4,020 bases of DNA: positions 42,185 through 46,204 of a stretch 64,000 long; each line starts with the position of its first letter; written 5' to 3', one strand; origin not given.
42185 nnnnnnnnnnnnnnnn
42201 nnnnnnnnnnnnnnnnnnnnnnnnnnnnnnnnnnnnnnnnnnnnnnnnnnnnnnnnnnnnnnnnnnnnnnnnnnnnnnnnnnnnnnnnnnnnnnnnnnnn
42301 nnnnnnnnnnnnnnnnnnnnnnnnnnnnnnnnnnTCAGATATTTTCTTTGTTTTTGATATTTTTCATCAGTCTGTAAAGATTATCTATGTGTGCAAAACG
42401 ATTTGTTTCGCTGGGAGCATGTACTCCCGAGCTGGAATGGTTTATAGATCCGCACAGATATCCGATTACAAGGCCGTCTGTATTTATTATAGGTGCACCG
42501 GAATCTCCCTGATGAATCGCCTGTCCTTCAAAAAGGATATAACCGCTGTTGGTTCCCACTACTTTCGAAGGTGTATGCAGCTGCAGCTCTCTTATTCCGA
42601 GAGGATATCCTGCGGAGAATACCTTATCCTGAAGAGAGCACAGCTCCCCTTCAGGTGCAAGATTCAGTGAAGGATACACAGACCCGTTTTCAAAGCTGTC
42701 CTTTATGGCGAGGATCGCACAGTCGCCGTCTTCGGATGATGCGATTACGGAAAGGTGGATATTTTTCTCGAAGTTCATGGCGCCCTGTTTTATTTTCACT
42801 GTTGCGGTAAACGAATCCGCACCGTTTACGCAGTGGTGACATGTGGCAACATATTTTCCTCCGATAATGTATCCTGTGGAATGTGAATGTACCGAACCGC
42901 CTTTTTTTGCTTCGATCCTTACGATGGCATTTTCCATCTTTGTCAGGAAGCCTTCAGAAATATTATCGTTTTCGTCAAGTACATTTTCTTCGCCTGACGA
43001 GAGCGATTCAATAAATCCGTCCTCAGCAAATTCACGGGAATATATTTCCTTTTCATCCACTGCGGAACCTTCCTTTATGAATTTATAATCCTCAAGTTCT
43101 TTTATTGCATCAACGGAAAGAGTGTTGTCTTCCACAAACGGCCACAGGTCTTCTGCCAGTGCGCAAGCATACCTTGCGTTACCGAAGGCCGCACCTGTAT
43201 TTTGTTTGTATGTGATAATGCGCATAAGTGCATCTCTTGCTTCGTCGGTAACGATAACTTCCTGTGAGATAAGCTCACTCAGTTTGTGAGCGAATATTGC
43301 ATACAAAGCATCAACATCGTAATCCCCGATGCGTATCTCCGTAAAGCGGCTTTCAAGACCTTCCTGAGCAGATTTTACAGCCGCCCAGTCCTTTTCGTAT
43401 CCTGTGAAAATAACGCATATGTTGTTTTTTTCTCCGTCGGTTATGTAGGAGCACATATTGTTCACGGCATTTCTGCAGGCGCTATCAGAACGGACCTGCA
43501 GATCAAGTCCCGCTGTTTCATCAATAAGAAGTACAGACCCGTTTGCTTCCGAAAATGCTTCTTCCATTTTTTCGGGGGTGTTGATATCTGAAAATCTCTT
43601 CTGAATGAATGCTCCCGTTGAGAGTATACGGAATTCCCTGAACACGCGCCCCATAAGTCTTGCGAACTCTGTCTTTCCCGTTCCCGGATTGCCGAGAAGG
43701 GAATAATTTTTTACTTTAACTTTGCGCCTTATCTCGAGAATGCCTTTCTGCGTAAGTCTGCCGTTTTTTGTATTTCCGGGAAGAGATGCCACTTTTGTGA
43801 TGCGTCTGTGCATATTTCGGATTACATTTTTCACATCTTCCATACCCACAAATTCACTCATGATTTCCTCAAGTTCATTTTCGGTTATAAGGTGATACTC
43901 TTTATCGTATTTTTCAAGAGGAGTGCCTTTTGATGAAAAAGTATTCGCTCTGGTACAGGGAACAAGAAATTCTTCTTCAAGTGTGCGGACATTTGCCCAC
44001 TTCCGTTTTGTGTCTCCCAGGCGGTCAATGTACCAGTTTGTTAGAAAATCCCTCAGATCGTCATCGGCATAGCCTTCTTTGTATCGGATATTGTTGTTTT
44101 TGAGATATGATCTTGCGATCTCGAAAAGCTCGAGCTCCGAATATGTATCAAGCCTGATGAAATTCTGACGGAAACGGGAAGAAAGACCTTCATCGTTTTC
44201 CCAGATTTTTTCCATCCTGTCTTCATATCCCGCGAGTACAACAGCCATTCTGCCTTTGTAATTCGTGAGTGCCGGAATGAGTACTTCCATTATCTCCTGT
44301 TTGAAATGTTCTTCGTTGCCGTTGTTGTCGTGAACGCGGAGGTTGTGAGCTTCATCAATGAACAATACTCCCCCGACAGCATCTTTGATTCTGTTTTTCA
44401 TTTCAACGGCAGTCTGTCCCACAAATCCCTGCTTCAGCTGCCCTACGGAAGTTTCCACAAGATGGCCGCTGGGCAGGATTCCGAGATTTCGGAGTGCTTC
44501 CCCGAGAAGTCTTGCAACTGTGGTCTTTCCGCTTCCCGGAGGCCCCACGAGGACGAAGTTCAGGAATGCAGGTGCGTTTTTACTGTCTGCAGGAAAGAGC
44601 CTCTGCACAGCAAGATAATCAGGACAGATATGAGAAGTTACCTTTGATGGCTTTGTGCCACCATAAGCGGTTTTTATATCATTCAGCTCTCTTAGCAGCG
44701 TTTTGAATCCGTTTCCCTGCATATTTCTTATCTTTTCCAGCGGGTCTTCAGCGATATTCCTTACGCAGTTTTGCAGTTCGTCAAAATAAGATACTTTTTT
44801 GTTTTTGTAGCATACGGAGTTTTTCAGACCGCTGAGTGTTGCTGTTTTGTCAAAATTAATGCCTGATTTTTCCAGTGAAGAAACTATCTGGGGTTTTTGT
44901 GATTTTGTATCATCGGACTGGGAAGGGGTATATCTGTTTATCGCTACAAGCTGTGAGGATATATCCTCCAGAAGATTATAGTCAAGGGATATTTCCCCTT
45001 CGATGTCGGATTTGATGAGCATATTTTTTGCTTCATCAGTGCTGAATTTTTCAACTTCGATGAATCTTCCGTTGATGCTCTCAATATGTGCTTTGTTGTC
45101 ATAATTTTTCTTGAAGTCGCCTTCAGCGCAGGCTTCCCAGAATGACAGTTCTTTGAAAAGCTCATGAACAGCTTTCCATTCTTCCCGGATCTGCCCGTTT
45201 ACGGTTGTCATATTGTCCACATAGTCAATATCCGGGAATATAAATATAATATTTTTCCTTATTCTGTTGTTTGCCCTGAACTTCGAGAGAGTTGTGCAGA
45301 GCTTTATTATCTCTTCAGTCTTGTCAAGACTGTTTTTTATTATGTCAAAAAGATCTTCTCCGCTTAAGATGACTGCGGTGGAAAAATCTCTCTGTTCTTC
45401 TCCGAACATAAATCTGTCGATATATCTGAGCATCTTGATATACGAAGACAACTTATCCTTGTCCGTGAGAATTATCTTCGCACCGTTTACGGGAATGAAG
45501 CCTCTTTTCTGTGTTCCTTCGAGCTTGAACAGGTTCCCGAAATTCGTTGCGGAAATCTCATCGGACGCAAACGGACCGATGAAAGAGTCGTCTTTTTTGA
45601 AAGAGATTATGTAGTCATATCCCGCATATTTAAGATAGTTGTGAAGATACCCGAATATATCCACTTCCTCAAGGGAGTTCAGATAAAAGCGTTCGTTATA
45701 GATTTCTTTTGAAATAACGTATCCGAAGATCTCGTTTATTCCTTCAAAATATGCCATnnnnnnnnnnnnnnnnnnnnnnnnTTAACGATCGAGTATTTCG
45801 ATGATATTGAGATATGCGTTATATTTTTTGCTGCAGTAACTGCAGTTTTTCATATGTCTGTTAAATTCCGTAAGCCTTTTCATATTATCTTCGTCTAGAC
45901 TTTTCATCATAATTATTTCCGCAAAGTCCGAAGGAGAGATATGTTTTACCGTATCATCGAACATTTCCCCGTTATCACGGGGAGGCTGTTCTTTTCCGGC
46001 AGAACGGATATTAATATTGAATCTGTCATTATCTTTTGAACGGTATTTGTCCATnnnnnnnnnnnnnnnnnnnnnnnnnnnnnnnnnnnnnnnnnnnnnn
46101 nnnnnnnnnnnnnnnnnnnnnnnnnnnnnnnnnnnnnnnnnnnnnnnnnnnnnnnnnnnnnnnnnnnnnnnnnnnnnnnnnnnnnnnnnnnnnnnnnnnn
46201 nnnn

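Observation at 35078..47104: Ten-gene operon: sigma-like, HxxxCxxC protein, AAA+/AAA+/trypsin fusion, coiled-coil, Hsp70, coiled-coil, NrdG-like radical SAM, and three double-zinc-ribbon proteins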

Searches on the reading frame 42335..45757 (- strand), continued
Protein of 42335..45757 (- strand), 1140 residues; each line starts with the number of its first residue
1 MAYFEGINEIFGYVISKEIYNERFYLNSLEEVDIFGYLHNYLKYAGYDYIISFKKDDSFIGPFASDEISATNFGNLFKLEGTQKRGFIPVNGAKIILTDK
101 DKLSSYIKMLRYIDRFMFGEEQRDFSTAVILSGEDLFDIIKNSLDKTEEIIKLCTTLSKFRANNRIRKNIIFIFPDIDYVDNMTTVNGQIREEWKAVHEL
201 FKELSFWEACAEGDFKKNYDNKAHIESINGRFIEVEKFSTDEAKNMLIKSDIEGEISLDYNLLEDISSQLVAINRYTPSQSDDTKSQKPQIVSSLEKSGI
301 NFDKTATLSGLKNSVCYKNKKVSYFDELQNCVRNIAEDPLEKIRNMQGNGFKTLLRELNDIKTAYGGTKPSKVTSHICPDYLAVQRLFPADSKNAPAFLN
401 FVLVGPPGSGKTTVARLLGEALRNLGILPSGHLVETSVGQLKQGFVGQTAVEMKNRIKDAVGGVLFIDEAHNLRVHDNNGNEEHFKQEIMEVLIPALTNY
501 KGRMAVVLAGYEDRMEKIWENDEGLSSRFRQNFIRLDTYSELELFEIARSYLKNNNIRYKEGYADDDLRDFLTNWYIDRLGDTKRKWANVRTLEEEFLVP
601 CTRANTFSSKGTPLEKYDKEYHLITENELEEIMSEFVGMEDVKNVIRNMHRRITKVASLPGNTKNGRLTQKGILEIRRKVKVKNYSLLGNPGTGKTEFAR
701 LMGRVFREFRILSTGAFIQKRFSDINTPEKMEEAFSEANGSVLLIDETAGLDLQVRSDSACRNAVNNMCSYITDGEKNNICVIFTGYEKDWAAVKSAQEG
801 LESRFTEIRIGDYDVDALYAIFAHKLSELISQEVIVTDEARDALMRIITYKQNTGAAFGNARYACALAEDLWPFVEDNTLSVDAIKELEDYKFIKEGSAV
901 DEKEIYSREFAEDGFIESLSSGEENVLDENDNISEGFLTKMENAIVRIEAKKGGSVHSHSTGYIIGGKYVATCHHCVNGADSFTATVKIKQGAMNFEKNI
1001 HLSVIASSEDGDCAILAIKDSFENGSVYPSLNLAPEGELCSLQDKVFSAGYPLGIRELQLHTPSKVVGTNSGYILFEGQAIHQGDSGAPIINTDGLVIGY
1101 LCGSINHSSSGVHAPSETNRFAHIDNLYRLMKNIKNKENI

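Call 72: search_protein_families(library=padloc, alignment_id=A4, max_evalue=0.000001)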
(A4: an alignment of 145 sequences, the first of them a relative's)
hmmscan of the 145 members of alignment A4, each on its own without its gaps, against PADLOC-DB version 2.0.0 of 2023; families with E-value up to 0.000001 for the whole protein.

A. member 1, L005:24481-25070:+ (196 aa): 0 families

B. families by the number of members that match (of 145 scanned): 92 families (the first 25 are shown)
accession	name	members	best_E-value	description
PDLC04140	mad8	5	6.8e-19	mads_8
PDLC02980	AriA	4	3.3e-21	-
PDLC04135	mad3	3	8.1e-26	mads_3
PDLC02335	AbiLi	2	3.9e-63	AbiLi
PDLC02914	ATPase-Toprim_I-B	2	2.9e-16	-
PDLC01652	WYL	2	1.8e-09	"CAS-I,CAS-II,CAS-III,CAS-IV,CAS-V,CAS-VI; associated_signaling"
PDLC02061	Cas1_II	1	1.7e-85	-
PDLC00926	Cas1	1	8.1e-72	"CRISPR-associated endonuclease Cas1, subtype II/NMENI"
PDLC01333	Cas1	1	1.4e-71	"CAS-I,CAS-II,CAS-III,CAS-IV,CAS-V,CAS-VI; acquisition_1"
PDLC01248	Cas1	1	8.2e-47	"CAS-I,CAS-II,CAS-III,CAS-IV,CAS-V,CAS-VI; acquisition_1"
PDLC01741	Cas1_IIIa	1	1.2e-44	-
PDLC01449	Cas1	1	1.7e-43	"CAS-I,CAS-II,CAS-III,CAS-IV,CAS-V,CAS-VI; acquisition_1"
PDLC00928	Cas1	1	3.6e-33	Cas1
PDLC01608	Cas1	1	6.9e-31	"CAS-I,CAS-II,CAS-III,CAS-IV,CAS-V,CAS-VI; acquisition_1"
PDLC03609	REase_MTase_IIG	1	6.8e-29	Type IIG restriction enzyme-methyltransferase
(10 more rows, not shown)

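Call 73: search_protein_families(library=pfam, alignment_id=A4, max_evalue=0.000001)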
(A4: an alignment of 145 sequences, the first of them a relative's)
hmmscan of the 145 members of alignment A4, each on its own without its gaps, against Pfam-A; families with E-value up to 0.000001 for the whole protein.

A. member 1, L005:24481-25070:+ (196 aa): 0 families

B. families by the number of members that match (of 145 scanned): 123 families (the first 25 are shown)
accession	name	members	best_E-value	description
PF02342.23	TerD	6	2.6e-71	TerD domain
PF00589.27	Phage_integrase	3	1.8e-29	Phage integrase family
PF13304.12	AAA_21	3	1.6e-21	AAA domain, putative AbiEii toxin, Type IV TA system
PF00702.32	Hydrolase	3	5.5e-13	haloacid dehalogenase-like hydrolase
PF04298.18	Zn_peptidase_2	2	2.3e-87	Putative neutral zinc metallopeptidase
PF01927.22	Mut7-C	2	9.6e-47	Mut7-C RNAse domain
PF13367.11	PrsW-protease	2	2.4e-43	PrsW family intramembrane metalloprotease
PF01832.25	Glucosaminidase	2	2.3e-38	Mannosyl-glycoprotein endo-beta-N-acetylglucosaminidase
PF00689.26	Cation_ATPase_C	2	7.3e-35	Cation transporting ATPase, C-terminus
PF00005.33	ABC_tran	2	1.1e-29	ABC transporter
PF02769.27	AIRS_C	2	5.7e-23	AIR synthase related protein, C-terminal domain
PF00300.27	His_Phos_1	2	1.2e-21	Histidine phosphatase superfamily (branch 1)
PF14451.12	Ub-Mut7C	2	4.9e-20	Mut7-C ubiquitin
PF00586.29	AIRS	2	8.4e-20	AIR synthase related protein, N-terminal domain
PF07690.21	MFS_1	2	3e-17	Major Facilitator Superfamily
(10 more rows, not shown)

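Call 88: search_protein_families(library=ncbifam, alignment_id=A5, max_evalue=0.00001)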
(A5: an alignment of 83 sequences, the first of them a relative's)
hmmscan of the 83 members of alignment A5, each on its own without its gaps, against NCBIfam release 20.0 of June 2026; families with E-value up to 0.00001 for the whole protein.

A. member 1, L005:7737-8393:+ (218 aa): 15 families
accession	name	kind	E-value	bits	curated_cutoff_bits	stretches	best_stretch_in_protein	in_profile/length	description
TIGR02491.1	NrdG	equivalog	2.3e-27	95.8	126.1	1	27-170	2-151/154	anaerobic ribonucleoside-triphosphate reductase activating protein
NF008335.0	PRK11121.1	equivalog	3.7e-17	62.5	199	1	36-168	12-149/154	anaerobic ribonucleoside-triphosphate reductase-activating protein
TIGR02493.1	PFLA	equivalog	1.1e-13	51.1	231.75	1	27-147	2-123/235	pyruvate formate-lyase-activating protein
NF008356.0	PRK11145.1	equivalog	1.8e-12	47.1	375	1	26-170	6-151/246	pyruvate formate lyase 1-activating protein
TIGR02826.1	RNR_activ_nrdG3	equivalog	1.8e-10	40.9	151.7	1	45-173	20-139/148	anaerobic ribonucleoside-triphosphate reductase activating protein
TIGR02494.1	PFLE_PFLC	subfamily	4.4e-09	36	174.35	0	83-121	122-159/293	glycyl-radical enzyme activating protein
NF048010.1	SfplDhtActHpsHDes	equivalog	6.3e-09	35.1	430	0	81-125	129-172/298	(2S)-3-sulfopropanediol dehydratase activating enzyme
TIGR02495.1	NrdG2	equivalog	1.1e-08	34.6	131.15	1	45-117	21-93/193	anaerobic ribonucleoside-triphosphate reductase activating protein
NF033719.1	ind_deCO2_activ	equivalog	1.3e-07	31.2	425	0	78-145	122-190/302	indoleacetate decarboxylase activase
TIGR04041.1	activase_YjjW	hypoth_equivalog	1.5e-07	31.2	250.2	0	86-126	110-149/276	YjjW family glycine radical enzyme activase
NF048008.1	SfplDhtActHpfHKleb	equivalog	2.7e-07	30.2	500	0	79-113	121-155/308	(2S)-3-sulfopropanediol dehydratase activating enzyme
NF033717.2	HPDL_rSAM_activ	equivalog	4.5e-07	29.4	420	0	84-113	130-159/311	4-hydroxyphenylacetate decarboxylase activase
TIGR04395.1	cutC_activ_rSAM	equivalog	5.2e-07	29.2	360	0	22-66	2-46/309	choline TMA-lyase-activating enzyme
TIGR03977.1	rSAM_pair_HxsC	equivalog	5.2e-07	28.8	267.9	1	49-114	34-98/292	His-Xaa-Ser system radical SAM maturase HxsC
NF043069.1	T4HPD_activ_SAM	equivalog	7.6e-07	28.8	425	0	85-122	124-160/299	trans-4-hydroxy-L-proline dehydratase activase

B. families by the number of members that match (of 83 scanned): 62 families (the first 25 are shown)
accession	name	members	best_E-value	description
NF001413.0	PRK00290.1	14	2e-92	molecular chaperone DnaK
TIGR02350.1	prok_dnaK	13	8.9e-87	molecular chaperone DnaK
NF003520.0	PRK05183.1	13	1.1e-86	Fe-S protein assembly chaperone HscA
NF009947.0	PRK13411.1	13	3.6e-79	molecular chaperone DnaK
NF009946.0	PRK13410.1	13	1.6e-71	molecular chaperone DnaK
NF002399.0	PRK01433.1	13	4.4e-62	Fe-S protein assembly chaperone HscA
TIGR01991.1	HscA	12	3.8e-91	Fe-S protein assembly chaperone HscA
NF008673.0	PRK11678.1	10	3.6e-19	molecular chaperone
TIGR02491.1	NrdG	6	4.3e-29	anaerobic ribonucleoside-triphosphate reductase activating protein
TIGR02493.1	PFLA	6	1.4e-18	pyruvate formate-lyase-activating protein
NF008335.0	PRK11121.1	6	7.9e-18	anaerobic ribonucleoside-triphosphate reductase-activating protein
NF008356.0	PRK11145.1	6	1.7e-14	pyruvate formate lyase 1-activating protein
TIGR04041.1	activase_YjjW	6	4.7e-14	YjjW family glycine radical enzyme activase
TIGR02826.1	RNR_activ_nrdG3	6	7.9e-14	anaerobic ribonucleoside-triphosphate reductase activating protein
TIGR02494.1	PFLE_PFLC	6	8.9e-11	glycyl-radical enzyme activating protein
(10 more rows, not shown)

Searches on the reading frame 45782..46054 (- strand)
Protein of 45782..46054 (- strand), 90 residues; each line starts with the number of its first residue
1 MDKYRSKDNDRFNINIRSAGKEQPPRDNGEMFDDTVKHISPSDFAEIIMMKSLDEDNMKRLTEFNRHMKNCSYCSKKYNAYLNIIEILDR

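Call 4: search_protein_families(library=pfam, proteins=[window:45782-46054:-], max_evalue=0.1)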
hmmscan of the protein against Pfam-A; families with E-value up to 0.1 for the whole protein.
window:45782-46054:- (90 aa): 1 family
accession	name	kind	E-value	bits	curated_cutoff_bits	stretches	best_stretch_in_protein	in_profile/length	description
PF25568.1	AAA_lid_At3g28540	-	0.026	14.9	27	1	38-70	33-65/75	At3g28540-like, AAA+ ATPase lid domain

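Call 5: search_protein_families(library=padloc, proteins=[window:45782-46054:-], max_evalue=0.1)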
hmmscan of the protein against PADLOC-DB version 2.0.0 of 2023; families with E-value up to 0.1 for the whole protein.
window:45782-46054:- (90 aa): 0 families

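Call 6: search_protein_families(library=ncbifam, proteins=[window:45782-46054:-], max_evalue=0.01)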
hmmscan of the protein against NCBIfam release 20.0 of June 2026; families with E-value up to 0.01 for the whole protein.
window:45782-46054:- (90 aa): 1 family
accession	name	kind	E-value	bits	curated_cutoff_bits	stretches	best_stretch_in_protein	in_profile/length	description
TIGR03988.1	antisig_RsrA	equivalog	0.0063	16.6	62.5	1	52-88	12-49/77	mycothiol system anti-sigma-R factor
